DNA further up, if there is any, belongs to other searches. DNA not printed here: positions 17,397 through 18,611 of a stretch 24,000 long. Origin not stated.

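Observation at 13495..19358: Seven-gene operon (class II aldolase, bicupin, HAD phosphatase, ketose-3-epimerase-like, DhaK, DhaL, RpiB): candidate undescribed ketose/tetrulose pathway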

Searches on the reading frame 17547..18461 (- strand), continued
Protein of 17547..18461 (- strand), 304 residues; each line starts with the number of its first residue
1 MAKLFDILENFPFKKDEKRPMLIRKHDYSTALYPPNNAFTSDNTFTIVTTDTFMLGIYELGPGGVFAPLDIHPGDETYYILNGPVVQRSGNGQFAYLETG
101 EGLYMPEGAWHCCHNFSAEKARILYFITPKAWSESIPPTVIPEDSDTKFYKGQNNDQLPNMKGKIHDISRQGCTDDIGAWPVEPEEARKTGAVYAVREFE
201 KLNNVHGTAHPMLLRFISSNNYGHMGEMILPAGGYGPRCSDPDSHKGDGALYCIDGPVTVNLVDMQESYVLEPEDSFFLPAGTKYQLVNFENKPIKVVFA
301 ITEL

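Call 53: search_protein_families(library=ncbifam, proteins=[L004:10997-11779:-, L044:3093-3776:+, L006:993-2753:+, L006:522-968:+, L051:1734-2954:+, L044:4770-5246:+, L044:2407-3066:+, L051:7607-9109:+, L070:7186-7983:+], max_evalue=1e-8)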
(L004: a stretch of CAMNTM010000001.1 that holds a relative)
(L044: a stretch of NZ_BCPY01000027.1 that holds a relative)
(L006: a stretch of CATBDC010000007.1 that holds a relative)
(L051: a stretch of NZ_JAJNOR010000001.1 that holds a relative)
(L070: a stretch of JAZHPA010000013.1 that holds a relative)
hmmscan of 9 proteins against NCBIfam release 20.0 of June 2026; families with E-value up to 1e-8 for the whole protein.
L004:10997-11779:- (260 aa): 9 families
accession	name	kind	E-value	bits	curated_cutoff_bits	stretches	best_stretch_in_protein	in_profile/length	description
NF011497.0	PRK14905.1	equivalog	3.7e-110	368.6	485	1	1-256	2-262/357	triosephosphate isomerase/PTS system glucose/sucrose-specific transporter subunit IIB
NF012036.0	PRK15492.1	equivalog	5.7e-110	366.8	509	1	1-251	1-256/261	triosephosphate isomerase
NF000722.0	PRK00042.2-1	equivalog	4.3e-88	294.9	293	1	3-258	2-253/256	triose-phosphate isomerase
NF010569.0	PRK13962.1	equivalog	4.3e-69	233.3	883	1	4-251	398-642/645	bifunctional phosphoglycerate kinase/triosephosphate isomerase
NF000728.0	PRK00042.3-2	equivalog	6.8e-47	159.9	255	1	7-254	3-230/231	triose-phosphate isomerase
NF011163.0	PRK14565.1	equivalog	1.1e-45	156.1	298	1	9-255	7-236/240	triosephosphate isomerase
TIGR00419.1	tim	equivalog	2e-42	145.6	130.6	1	11-243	6-227/228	triose-phosphate isomerase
NF000729.0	PRK00042.3-3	equivalog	9.9e-30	104.1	309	1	20-250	18-231/234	triose-phosphate isomerase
NF003302.0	PRK04302.1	subfamily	2.9e-11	43.5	132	1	10-137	9-128/223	triose-phosphate isomerase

L044:3093-3776:+ (227 aa): 2 families
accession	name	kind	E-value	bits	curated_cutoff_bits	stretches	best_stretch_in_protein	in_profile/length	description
NF003302.0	PRK04302.1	subfamily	2.3e-50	171.4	132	1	7-221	2-220/223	triose-phosphate isomerase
TIGR00419.1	tim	equivalog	6.9e-22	78.4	130.6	1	30-205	22-223/228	triose-phosphate isomerase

L006:993-2753:+ (586 aa): 5 families
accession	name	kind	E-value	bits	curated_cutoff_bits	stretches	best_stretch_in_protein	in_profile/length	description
NF011049.0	PRK14479.1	subfamily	4.7e-181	603.2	492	1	1-579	1-566/568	dihydroxyacetone kinase family protein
TIGR02361.1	dak_ATP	equivalog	5.3e-111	372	574.95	1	2-575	1-582/583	glycerone kinase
TIGR02363.1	dhaK1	equivalog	5.9e-100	334.5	406.25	1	1-323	1-324/329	dihydroxyacetone kinase subunit DhaK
TIGR02362.1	dhaK1b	equivalog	2.7e-63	214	413.25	1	3-313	1-310/326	DhaKLM operon coactivator DhaQ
TIGR02365.1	dha_L_ycgS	equivalog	3.2e-51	173.8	138.3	1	382-575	3-194/196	dihydroxyacetone kinase subunit DhaL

L006:522-968:+ (148 aa): 11 families
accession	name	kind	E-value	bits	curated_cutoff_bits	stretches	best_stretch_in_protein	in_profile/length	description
NF004051.0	PRK05571.1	subfamily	2e-39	134.7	135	1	1-143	2-146/149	ribose-5-phosphate isomerase B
NF051858.1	EryPhIsonDerIRhiz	equivalog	1.1e-33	116.5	240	1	1-144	1-148/150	D-erythrulose-4-phosphate isomerase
TIGR02133.1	RPI_actino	equivalog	5.8e-32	110.6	168.2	1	1-144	1-147/148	ribose-5-phosphate isomerase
TIGR00689.1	rpiB_lacA_lacB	subfamily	1e-29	103.3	88.3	1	3-142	1-142/145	RpiB/LacA/LacB family sugar-phosphate isomerase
TIGR01120.1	rpiB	equivalog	5.9e-29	100.9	138.65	1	2-130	1-131/143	ribose 5-phosphate isomerase B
NF006381.0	PRK08622.1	equivalog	6.2e-28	97.7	234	1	1-130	1-132/171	galactose-6-phosphate isomerase subunit LacB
TIGR01119.1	lacB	equivalog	3.5e-24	85.4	312.55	1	1-129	1-131/171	galactose-6-phosphate isomerase subunit LacB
NF009258.0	PRK12615.1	equivalog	3.3e-21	75.9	325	1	1-128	1-130/171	galactose-6-phosphate isomerase subunit LacB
NF006380.0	PRK08621.1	equivalog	1.6e-16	61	164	1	1-137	1-136/142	galactose-6-phosphate isomerase subunit LacA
NF009257.0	PRK12613.1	equivalog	8.6e-13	48.6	243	1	1-137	1-135/141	galactose-6-phosphate isomerase subunit LacA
TIGR01118.1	lacA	equivalog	2.7e-10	40.5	181.1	1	1-137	1-136/141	galactose-6-phosphate isomerase subunit LacA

L051:1734-2954:+ (406 aa): 0 families

L044:4770-5246:+ (158 aa): 0 families

L044:2407-3066:+ (219 aa): 10 families
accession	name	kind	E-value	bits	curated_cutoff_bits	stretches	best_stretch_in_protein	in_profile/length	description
TIGR00875.1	fsa_talC_mipB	equivalog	9.5e-95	316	245.95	1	1-211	1-211/213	fructose-6-phosphate aldolase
NF009296.0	PRK12653.1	subfamily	1e-47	162.7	306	1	1-210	1-212/220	fructose-6-phosphate aldolase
NF009299.0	PRK12656.1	equivalog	5.1e-38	130.8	214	1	1-215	1-219/222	fructose-6-phosphate aldolase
TIGR02134.1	transald_staph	equivalog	5.5e-27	95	281.95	1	2-193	7-207/236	transaldolase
TIGR00874.1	talAB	equivalog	1.4e-23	83.7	396.2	1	62-192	109-250/317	transaldolase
NF008965.0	PRK12309.1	equivalog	7.6e-22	77.9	550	1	62-192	115-256/392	transaldolase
NF009001.0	PRK12346.1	subfamily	2.4e-17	63.5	439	1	62-192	110-251/316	transaldolase A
NF002881.0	PRK03343.1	subfamily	2.6e-13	49.8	367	1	48-121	101-179/370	transaldolase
NF007080.0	PRK09533.1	equivalog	7.9e-10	37.2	712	1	48-114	101-172/949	bifunctional transaldolase/phosoglucose isomerase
NF003026.0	PRK03903.1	equivalog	1.3e-09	37.7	344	1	62-117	105-162/323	transaldolase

L051:7607-9109:+ (500 aa): 12 families
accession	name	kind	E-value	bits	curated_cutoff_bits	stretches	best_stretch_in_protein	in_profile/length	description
TIGR01312.1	XylB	equivalog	6e-57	193.2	380.25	1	4-471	1-463/481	xylulokinase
TIGR02628.1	fuculo_kin_coli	equivalog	4e-37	128.3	470.9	1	7-465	7-460/465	L-fuculokinase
NF008187.0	PRK10939.1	equivalog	1.1e-35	123.3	528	1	4-487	7-499/521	autoinducer-2 kinase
TIGR01314.1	gntK_FGGY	equivalog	4.6e-35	121.1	648.55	1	3-475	2-477/505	gluconokinase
TIGR01311.1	glycerol_kin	equivalog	7.1e-31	107.1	590.35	1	5-489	5-492/496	glycerol kinase GlpK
NF011601.0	PRK15027.1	equivalog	2.1e-28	99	912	1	3-428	2-416/484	xylulokinase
NF000756.0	PRK00047.1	subfamily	4e-24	84.8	498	1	4-490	8-494/502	glycerol kinase GlpK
NF003154.0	PRK04123.1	equivalog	3.2e-19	69.1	428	1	199-474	240-520/554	ribulokinase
TIGR02627.1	rhamnulo_kin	equivalog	3.3e-19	68.8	527.95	1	46-246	47-241/454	rhamnulokinase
NF007925.0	PRK10640.1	equivalog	2.6e-13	49.2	639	1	39-244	46-245/489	rhamnulokinase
TIGR01315.1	5C_CHO_kinase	subfamily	3.8e-13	49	408.7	0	3-243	2-262/541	FGGY family pentulose kinase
TIGR01234.1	L-ribulokinase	equivalog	7.7e-13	48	583.25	1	139-451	167-489/536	ribulokinase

L070:7186-7983:+ (265 aa): 7 families
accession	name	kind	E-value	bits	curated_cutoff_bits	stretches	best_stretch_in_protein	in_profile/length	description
NF005556.0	PRK07226.1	subfamily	1e-77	261.1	241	1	1-263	1-264/267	2-amino-3,7-dideoxy-D-threo-hept-6-ulosonate synthase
TIGR01949.1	ADH_synth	equivalog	8e-66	222.3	299.45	1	4-260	1-254/255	2-amino-3,7-dideoxy-D-threo-hept-6-ulosonate synthase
NF040816.1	Fbpase1_Arch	equivalog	2.2e-54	184.7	430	1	2-263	4-270/271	class I fructose-bisphosphate aldolase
NF006081.0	PRK08227.1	equivalog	7.3e-47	160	297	1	4-260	34-283/291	3-hydroxy-5-phosphonooxypentane-2,4-dione thiolase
NF041223.1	BagB_FevI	exception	1e-37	129.7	500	1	4-251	7-255/257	bagremycin/ferroverdin biosynthesis DhnA-type aldolase BagB/FevI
NF005321.0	PRK06852.1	equivalog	4.4e-16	58.9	420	1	105-261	136-302/308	aldolase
NF006704.0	PRK09250.1-1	equivalog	3e-13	49.3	277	1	57-180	82-210/308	class I fructose-bisphosphate aldolase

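Call 56: search_dna_similar(query=window:17547-18461:-, collection=plasmids, mode=protein, max_rows=15, max_evalue=1e-10)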
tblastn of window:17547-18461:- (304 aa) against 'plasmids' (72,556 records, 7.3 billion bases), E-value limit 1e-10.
Records with a match: 15; places in all: 15; records where one place covers at least 80% of the query: 15.
Best place of each record, by identity: <60% 15.
By first word of the organism name: Rhizobium 7; Ensifer 4; Sinorhizobium 3; Agrobacterium 1.
By predicted mobility (MOB-suite, as given by PLSDB): conjugative 10; non-mobilizable 5.
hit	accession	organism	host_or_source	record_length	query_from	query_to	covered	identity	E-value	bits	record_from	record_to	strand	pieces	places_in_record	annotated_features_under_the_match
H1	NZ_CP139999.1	Agrobacterium tumefaciens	-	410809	1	302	92%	42.9%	1e-55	242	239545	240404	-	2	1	cupin domain-containing protein (x2)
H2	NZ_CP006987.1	Rhizobium etli bv. mimosae str. IE4771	Phaseolus vulgaris,whole organism,nodule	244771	1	302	92%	41.4%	1e-52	232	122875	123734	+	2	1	cupin domain-containing protein (x2)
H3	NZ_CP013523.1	Rhizobium phaseoli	Phaseolus vulgaris,Whole ...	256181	1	302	92%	41.4%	2e-52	232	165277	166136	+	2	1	cupin domain-containing protein (x2)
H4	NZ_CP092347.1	Rhizobium sp. C104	Cell culture,nodule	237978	1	302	92%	41.4%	2e-52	232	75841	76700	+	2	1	cupin domain-containing protein (x2)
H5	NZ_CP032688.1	Rhizobium sp. CCGE531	Phaseolus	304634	1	302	92%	41.4%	4e-52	230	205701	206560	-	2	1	cupin domain-containing protein (x2)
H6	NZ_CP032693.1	Rhizobium sp. CCGE532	Phaseolus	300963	1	302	92%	41.4%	4e-52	230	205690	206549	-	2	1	cupin domain-containing protein (x2)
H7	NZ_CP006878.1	Rhizobium gallicum bv. gallicum R602sp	Phaseolus vulgaris,whole ...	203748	1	302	92%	41.1%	5e-52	230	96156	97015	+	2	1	cupin domain-containing protein (x2)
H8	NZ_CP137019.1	Sinorhizobium fredii GR64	Phaseolus vulgaris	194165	1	302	92%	41.1%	1e-51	229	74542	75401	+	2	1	cupin domain-containing protein (x2)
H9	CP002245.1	Sinorhizobium fredii GR64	Phaseolus vulgaris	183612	1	302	92%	41.1%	1e-51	229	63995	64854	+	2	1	hypothetical conserved protein (x2)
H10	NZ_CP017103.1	Rhizobium gallicum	Phaseolus vulgaris,Whole ...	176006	1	302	92%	40.7%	6e-52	230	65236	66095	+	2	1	cupin domain-containing protein (x2)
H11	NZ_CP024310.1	Sinorhizobium fredii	Phaseolus vulgaris,cell culture,plant ...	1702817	10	302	85%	39.0%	1e-46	213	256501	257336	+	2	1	record has no annotation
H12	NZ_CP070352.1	Ensifer sp. PDNC004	cell culture,Plastic debris in ...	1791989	19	302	93%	25.5%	4e-17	89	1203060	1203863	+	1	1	none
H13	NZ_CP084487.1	Ensifer adhaerens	cellculture,soil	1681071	19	302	93%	24.5%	3e-16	86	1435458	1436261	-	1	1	none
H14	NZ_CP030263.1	Ensifer adhaerens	Zea mays,whole organism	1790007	19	302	93%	24.5%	3e-16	86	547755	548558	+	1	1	none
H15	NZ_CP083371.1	Ensifer canadensis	Melilotus albus,Cell Culture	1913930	32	302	89%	24.1%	1e-17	90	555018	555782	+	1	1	none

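Call 57: get_annotated_region(hit=H2, flank=12000)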
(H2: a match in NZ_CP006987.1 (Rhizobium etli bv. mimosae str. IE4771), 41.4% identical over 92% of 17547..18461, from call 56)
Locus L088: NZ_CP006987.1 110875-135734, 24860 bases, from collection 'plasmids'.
description: Rhizobium etli bv. mimosae str. IE4771 plasmid pRetIE4771a, complete sequence
organism: Rhizobium etli bv. mimosae str. IE4771 (NCBI taxid 1432050)
taxonomy: Bacteria; Pseudomonadota; Alphaproteobacteria; Hyphomicrobiales; Rhizobiaceae; Rhizobium; Rhizobium etli; Rhizobium etli bv. mimosae str. IE4771
host: -; source: Phaseolus vulgaris,whole organism,nodule; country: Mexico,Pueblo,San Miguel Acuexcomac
typing (MOB-suite, as given by PLSDB): conjugative; replicon rep_cluster_471; relaxase MOBQ; mating-pair formation MPF_T
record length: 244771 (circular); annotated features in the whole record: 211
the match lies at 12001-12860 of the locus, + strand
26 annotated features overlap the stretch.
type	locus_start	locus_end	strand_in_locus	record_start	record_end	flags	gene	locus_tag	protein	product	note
CDS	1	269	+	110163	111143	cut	-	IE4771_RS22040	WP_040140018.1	aldo/keto reductase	-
CDS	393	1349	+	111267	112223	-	-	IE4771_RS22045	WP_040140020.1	L-threonylcarbamoyladenylate synthase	GO:0006400 - tRNA modification [Evidence IEA]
CDS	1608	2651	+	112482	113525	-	-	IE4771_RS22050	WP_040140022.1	aldo/keto reductase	-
CDS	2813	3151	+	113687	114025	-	-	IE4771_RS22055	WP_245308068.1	hypothetical protein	-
CDS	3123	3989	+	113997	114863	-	-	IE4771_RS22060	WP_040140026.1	N-acyl homoserine lactonase family protein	-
CDS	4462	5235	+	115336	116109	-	-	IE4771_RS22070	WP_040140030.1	DeoR/GlpR family DNA-binding transcription regulator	-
CDS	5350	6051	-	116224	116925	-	-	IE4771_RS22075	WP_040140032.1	RibD family protein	-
CDS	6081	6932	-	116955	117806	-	-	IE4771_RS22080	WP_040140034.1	SDR family NAD(P)-dependent oxidoreductase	-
CDS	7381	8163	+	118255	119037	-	-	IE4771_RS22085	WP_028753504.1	SDR family NAD(P)-dependent oxidoreductase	-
CDS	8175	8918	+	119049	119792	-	-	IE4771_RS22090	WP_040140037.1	SDR family oxidoreductase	-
CDS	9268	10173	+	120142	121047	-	-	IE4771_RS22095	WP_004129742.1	LysR family transcriptional regulator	-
CDS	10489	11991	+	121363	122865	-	-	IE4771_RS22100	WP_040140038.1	aminoacyl-histidine dipeptidase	-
CDS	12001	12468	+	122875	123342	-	-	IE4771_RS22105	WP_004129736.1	cupin domain-containing protein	-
CDS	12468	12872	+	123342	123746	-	-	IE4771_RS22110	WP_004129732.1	cupin domain-containing protein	-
CDS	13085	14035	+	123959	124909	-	-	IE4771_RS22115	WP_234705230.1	sugar ABC transporter substrate-binding protein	-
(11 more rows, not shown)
